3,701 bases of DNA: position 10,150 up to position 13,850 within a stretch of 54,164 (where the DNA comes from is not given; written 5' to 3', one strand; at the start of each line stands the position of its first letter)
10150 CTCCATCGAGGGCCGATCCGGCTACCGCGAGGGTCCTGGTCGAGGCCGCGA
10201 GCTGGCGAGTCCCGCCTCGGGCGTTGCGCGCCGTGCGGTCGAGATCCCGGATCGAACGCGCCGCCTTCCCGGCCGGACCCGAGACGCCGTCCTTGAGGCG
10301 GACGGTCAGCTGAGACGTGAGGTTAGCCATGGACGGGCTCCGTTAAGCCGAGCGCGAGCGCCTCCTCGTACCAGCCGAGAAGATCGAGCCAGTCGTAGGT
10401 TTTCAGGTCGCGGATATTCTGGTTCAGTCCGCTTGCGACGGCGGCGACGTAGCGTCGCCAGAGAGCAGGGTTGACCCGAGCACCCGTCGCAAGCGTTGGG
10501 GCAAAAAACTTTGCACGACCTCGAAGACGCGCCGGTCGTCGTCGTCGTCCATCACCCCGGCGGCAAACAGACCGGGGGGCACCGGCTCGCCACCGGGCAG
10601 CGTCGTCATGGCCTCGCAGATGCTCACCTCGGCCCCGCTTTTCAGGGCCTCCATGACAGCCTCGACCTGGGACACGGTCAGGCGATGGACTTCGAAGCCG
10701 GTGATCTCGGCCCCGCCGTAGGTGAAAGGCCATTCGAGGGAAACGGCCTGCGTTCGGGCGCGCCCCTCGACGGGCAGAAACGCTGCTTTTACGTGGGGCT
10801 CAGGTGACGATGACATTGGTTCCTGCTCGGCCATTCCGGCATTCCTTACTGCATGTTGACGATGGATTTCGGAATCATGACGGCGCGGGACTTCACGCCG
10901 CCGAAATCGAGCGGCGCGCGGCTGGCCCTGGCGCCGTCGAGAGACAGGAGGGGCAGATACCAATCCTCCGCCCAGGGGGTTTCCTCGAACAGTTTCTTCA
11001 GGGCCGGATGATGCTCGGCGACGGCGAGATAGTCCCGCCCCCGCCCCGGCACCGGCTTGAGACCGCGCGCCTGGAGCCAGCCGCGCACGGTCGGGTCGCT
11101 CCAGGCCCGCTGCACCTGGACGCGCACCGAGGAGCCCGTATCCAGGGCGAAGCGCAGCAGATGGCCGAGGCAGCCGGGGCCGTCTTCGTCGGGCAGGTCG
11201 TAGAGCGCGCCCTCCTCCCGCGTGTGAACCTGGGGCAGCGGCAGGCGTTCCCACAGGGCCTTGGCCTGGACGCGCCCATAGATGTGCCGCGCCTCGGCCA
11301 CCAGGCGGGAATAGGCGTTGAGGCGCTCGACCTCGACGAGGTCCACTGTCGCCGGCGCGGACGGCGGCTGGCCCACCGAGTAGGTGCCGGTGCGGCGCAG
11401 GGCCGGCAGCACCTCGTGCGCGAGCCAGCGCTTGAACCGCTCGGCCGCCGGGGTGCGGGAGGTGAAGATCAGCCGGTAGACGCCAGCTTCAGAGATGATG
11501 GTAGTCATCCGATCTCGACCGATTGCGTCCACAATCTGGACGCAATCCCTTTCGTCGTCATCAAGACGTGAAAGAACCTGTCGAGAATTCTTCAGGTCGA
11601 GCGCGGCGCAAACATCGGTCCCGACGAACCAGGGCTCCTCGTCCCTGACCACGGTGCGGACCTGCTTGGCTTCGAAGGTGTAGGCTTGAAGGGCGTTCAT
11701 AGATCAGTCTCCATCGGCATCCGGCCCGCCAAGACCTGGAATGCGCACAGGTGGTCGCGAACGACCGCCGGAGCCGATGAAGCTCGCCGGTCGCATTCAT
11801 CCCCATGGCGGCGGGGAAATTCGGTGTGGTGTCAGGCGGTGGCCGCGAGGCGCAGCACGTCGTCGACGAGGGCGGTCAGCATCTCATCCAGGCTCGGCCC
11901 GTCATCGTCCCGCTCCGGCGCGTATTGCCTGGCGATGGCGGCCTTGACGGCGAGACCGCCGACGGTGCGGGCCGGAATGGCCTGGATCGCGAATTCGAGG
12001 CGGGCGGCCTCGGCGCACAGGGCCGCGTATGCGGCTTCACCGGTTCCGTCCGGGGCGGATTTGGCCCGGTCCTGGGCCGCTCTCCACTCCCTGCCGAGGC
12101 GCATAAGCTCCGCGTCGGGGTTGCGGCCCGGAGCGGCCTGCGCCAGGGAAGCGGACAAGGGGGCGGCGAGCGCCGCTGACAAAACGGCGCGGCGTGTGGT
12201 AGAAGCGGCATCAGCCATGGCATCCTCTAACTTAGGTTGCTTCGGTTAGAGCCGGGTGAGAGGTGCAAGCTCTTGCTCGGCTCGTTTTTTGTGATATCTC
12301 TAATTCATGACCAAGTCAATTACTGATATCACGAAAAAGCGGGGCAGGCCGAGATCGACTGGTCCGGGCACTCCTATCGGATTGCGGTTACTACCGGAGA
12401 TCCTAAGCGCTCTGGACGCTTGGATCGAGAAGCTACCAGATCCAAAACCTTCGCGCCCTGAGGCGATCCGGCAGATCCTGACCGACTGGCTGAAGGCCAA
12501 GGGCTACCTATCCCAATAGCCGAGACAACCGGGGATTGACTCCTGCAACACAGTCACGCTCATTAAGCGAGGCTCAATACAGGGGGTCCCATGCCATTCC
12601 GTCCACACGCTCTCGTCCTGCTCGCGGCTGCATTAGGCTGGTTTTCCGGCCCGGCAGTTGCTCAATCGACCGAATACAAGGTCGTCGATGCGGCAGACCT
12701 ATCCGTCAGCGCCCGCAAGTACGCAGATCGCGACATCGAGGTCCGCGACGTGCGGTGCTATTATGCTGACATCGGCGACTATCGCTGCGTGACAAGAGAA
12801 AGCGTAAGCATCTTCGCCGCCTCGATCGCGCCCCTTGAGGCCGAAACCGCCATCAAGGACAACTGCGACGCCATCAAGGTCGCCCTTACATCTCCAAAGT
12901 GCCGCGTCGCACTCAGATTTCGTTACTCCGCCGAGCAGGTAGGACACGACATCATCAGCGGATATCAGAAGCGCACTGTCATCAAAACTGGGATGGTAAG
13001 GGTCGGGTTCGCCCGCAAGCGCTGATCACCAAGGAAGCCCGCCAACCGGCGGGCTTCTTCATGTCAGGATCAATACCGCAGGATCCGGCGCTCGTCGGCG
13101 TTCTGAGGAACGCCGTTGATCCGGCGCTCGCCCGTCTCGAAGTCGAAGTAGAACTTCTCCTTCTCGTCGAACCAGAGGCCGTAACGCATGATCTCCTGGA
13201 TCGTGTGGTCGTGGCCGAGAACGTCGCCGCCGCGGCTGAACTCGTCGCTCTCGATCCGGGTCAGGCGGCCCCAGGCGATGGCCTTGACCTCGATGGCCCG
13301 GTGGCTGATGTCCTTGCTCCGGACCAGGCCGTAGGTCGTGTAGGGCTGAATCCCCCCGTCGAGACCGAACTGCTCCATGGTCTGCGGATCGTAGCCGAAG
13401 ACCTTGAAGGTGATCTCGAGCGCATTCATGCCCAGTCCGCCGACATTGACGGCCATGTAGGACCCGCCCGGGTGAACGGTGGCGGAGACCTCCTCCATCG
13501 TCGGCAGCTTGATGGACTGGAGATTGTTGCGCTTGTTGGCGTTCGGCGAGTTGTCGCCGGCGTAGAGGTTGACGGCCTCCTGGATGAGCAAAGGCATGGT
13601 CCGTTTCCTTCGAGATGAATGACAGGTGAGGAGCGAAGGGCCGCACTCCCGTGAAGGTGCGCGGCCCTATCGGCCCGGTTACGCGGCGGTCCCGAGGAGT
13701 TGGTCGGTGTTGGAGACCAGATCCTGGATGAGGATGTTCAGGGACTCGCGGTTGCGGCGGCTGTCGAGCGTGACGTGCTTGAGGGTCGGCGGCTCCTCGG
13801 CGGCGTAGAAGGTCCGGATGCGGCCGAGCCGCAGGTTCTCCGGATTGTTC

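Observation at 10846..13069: Four-gene accessory island splits the tail operon between tube and the E/E' chaperone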

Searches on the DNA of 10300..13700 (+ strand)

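Call 51: search_rna_families(source=window, start=10300, end=13700, threshold=evalue, max_evalue=1)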
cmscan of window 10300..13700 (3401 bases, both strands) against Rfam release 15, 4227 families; matches with E-value up to 1: 0.
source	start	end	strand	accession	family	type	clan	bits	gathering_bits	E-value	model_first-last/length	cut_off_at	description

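Call 87: search_dna_similar(query=window:10300-13700:+, collection=plasmids, mode=distant, max_rows=15)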
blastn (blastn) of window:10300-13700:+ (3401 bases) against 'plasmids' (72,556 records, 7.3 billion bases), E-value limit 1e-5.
Records with a match: 1; places in all: 1; records where one place covers at least 80% of the query: 0.
Best place of each record, by identity: 60-80% 1.
By first word of the organism name: Shinella 1.
By predicted mobility (MOB-suite, as given by PLSDB): non-mobilizable 1.
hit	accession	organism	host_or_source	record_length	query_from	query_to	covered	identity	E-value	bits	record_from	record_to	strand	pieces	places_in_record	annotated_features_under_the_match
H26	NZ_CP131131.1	Shinella zoogloeoides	isolate,Activated charcoal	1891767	1422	1519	3%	79.2%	6e-10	76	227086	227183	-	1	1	none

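Call 103: build_rna_model(alignment_id=A10)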
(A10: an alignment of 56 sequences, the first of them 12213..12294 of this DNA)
Model R1 built from alignment A10 (56 sequences, 105 columns); structure: RNAalifold consensus.
model positions 80; base pairs 13; branch points 0; effective number of sequences 15.08; information 0.708 bits per position. Calibrated on 0.2 Mb of random sequence (short: E-values are rough).
structure used (alignment columns):
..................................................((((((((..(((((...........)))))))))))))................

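Call 104: search_with_rna_model(model_id=R1, sources=[window, L005, L006, L007, L010, L011, L012, L013, L014, L015, L016, L017, L018, L019, L020, L021, L022, L023, L104, L105, L028, L029, L034, L041, L042, L049, L055, L058, L061, L063, L071, L076, L077, L079, L081, L083, L084, L085, L088, L093, L094, L096, L097, L098, L101, L102, L027], max_evalue=0.01)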
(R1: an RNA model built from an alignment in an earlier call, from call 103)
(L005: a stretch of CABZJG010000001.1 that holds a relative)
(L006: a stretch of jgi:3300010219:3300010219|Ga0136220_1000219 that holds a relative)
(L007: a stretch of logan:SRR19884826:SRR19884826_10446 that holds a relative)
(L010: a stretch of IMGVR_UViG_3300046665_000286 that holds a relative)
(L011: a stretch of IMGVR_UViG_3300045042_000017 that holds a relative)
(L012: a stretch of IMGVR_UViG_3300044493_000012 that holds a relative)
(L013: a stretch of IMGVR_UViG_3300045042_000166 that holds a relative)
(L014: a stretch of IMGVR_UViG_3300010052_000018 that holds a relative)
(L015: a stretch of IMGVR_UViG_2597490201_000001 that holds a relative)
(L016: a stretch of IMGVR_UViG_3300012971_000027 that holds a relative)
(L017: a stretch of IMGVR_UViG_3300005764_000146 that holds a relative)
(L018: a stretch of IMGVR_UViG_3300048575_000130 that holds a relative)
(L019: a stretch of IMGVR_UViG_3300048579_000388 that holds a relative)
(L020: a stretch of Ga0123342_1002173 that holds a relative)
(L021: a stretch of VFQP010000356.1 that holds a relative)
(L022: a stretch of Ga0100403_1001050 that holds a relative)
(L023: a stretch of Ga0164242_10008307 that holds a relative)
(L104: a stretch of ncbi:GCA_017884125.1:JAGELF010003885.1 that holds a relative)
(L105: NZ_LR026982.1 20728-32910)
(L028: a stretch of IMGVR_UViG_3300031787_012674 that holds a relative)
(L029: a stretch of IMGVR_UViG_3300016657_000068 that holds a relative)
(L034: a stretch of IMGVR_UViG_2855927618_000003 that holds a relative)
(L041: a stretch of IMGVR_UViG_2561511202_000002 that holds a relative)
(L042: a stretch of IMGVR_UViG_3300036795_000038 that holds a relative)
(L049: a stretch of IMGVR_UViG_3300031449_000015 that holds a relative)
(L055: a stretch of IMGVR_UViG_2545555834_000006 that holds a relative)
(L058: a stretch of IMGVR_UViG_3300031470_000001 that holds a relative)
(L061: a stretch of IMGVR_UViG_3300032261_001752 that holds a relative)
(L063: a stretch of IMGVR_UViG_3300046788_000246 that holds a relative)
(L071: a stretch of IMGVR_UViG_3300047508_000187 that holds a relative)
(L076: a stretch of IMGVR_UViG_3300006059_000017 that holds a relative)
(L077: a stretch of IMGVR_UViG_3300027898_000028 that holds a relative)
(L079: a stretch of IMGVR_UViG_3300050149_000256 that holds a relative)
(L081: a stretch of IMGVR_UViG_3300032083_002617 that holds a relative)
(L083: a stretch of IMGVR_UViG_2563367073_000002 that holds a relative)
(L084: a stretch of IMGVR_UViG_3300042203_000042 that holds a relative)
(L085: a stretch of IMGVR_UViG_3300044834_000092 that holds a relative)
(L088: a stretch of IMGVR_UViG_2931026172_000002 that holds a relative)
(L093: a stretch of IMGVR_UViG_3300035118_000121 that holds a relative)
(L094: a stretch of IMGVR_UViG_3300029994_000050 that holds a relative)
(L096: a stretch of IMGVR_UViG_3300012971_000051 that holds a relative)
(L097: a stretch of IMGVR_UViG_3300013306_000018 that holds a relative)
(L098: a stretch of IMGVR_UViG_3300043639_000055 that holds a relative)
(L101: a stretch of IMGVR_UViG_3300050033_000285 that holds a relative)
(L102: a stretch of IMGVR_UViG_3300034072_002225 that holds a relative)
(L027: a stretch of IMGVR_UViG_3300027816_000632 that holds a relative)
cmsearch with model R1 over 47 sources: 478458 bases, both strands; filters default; matches with E-value up to 0.01: 22.
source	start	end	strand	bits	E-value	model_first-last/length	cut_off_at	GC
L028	77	159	+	70.4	1.1e-14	1-80/80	no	0.54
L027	4897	4979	+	70.4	1.1e-14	1-80/80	no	0.54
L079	4909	4988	+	66.6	9.2e-14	1-80/80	no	0.59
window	12213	12294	+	63.3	6.1e-13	1-80/80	no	0.52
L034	256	336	+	63.2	6.5e-13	1-80/80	no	0.6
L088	4908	4989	+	62.8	8e-13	1-80/80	no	0.62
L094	1652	1732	+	62.5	9.2e-13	1-80/80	no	0.59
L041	4883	4964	+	62.4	9.9e-13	1-80/80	no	0.6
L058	4907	4986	+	59.3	5.6e-12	1-80/80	no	0.57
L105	5900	5980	+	56.8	2.3e-11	1-80/80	no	0.65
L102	4917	4997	+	56.1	3.3e-11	1-80/80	no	0.6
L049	4908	4986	+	55.1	6.1e-11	1-80/80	no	0.58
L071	4899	4985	+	54.9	6.7e-11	1-80/80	no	0.6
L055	2524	2601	+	52.1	3.1e-10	1-80/80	no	0.6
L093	4899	4986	+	51.6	4.3e-10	1-80/80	no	0.6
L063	4899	4986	+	51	6e-10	1-80/80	no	0.62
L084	4905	4988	+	50.9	6.4e-10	1-80/80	no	0.6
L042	4891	4971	+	42.7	6.2e-08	1-80/80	no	0.7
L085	4906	4986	+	42.2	8.1e-08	1-80/80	no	0.58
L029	4900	4982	+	36.6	2e-06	1-80/80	no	0.55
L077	3749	3833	+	30.7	5.1e-05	1-80/80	no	0.65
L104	242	326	-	25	0.0013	1-80/80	no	0.61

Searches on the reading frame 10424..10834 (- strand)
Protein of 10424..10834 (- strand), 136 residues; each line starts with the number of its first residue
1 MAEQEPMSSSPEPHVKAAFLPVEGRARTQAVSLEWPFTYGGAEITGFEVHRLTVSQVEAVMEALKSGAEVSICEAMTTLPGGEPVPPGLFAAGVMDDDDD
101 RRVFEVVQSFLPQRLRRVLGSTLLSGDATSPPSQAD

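Call 3: search_protein_families(library=pfam, proteins=[window:10424-10834:-], max_evalue=0.1)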
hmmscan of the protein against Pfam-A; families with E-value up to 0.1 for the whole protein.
window:10424-10834:- (136 aa): 1 family
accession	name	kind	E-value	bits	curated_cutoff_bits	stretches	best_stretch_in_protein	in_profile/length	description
PF10109.15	Phage_TAC_7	-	0.013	16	25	1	31-79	2-54/79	Phage tail assembly chaperone proteins, E, or 41 or 14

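Call 4: search_protein_families(library=phrogs, proteins=[window:10424-10834:-], max_evalue=0.1)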
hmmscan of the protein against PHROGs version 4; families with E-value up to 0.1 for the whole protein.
window:10424-10834:- (136 aa): 1 family
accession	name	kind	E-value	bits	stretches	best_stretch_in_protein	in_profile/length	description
phrog_166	-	tail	0.014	16.2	1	26-73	13-64/201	tail protein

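Call 13: search_protein_families(library=ncbifam, proteins=[window:10424-10834:-], max_evalue=1)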
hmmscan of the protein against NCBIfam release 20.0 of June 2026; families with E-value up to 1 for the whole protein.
window:10424-10834:- (136 aa): 0 families
